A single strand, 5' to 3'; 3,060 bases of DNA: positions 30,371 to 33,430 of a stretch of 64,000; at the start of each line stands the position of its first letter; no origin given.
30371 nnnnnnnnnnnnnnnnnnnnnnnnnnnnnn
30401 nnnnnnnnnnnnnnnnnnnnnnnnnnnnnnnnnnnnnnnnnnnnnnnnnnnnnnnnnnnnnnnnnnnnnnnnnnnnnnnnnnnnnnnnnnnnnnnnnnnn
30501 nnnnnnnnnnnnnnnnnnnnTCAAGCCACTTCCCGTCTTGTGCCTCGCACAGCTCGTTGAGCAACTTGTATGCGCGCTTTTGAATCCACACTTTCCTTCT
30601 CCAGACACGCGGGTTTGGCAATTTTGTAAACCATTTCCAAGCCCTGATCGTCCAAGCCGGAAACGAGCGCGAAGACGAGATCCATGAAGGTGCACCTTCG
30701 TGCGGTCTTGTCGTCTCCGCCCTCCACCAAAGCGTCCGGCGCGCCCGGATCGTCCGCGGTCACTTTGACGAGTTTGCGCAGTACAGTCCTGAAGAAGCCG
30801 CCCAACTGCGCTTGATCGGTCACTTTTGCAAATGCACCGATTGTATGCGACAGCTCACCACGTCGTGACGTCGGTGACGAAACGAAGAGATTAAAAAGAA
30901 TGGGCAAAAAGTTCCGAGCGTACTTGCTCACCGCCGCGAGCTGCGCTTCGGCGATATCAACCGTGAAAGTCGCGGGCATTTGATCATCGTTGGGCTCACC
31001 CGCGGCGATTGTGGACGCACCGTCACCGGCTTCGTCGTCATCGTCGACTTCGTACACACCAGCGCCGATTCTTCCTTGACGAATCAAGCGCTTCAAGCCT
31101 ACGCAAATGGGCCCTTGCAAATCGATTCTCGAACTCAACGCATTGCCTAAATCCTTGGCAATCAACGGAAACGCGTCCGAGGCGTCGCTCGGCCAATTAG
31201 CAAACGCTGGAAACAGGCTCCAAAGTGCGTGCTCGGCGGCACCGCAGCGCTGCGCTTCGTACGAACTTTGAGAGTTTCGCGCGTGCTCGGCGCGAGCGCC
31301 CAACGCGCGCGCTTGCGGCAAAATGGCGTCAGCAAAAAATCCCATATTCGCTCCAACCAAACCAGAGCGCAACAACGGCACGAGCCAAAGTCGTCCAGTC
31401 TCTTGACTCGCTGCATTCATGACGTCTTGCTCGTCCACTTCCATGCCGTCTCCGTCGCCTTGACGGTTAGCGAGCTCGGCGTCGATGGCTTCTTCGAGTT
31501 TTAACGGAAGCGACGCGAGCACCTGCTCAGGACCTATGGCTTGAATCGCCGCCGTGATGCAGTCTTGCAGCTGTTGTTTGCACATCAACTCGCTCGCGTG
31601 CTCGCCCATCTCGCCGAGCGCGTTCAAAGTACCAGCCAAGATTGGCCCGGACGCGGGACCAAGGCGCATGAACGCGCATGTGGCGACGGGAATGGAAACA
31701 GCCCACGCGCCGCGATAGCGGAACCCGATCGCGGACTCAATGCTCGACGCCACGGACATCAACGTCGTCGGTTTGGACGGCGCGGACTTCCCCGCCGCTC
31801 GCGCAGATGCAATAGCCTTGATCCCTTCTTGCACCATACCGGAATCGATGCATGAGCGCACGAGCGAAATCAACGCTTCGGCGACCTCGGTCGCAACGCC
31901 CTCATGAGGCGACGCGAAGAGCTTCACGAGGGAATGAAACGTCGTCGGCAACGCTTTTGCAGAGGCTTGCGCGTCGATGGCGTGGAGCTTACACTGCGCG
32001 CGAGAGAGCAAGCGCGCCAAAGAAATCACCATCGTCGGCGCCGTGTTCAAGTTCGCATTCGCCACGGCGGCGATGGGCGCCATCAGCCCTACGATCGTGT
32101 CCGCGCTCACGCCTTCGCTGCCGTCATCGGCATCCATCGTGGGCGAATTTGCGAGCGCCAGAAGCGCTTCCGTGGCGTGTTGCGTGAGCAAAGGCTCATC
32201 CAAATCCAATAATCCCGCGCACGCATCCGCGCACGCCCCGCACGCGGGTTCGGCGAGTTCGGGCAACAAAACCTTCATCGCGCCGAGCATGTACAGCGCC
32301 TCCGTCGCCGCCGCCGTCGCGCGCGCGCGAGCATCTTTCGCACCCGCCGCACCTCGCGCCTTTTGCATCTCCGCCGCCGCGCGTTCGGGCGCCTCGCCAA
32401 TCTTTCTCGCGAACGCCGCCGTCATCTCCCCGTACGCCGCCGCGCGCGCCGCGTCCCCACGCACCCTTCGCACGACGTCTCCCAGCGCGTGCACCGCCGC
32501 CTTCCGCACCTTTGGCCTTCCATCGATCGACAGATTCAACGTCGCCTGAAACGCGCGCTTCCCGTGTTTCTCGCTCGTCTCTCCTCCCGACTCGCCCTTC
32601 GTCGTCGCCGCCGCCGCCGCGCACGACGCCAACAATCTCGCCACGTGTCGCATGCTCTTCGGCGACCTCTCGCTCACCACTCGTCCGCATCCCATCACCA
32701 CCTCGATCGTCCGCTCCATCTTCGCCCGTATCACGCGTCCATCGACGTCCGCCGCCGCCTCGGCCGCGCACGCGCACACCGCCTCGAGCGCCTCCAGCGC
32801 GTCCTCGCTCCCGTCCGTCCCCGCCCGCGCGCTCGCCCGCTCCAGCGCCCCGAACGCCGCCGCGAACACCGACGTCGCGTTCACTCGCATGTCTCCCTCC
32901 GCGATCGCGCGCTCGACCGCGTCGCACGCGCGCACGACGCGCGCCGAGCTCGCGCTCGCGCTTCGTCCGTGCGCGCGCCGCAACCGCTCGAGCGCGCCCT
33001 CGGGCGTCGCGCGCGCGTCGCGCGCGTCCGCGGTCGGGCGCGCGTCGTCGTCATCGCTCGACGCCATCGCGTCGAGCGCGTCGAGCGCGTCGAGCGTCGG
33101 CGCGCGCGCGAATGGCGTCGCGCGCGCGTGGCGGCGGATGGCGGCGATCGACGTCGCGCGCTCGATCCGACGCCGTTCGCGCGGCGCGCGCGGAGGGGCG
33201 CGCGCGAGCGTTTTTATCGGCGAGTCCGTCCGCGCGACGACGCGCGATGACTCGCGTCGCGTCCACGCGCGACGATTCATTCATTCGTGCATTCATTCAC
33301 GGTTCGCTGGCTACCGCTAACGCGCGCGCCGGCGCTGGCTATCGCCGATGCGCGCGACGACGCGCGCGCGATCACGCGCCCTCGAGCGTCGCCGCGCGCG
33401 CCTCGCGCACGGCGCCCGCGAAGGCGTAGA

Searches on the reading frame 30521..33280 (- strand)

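Call 50: search_protein_families(library=pfam, proteins=[window:30521-33280:-], max_evalue=0.001)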
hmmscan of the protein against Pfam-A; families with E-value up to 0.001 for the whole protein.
window:30521-33280:- (919 aa): 2 families
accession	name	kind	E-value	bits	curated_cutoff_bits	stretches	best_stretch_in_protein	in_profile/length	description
PF08161.18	RRP12_HEAT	-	5.2e-55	187.3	26.8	2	623-801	130-289/290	Ribosomal RNA-processing protein 12, HEAT repeats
PF25772.1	HEAT_RRP12_N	-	4e-26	92.3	27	1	99-382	18-273/275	RRP12-like, N-terminal HEAT repeats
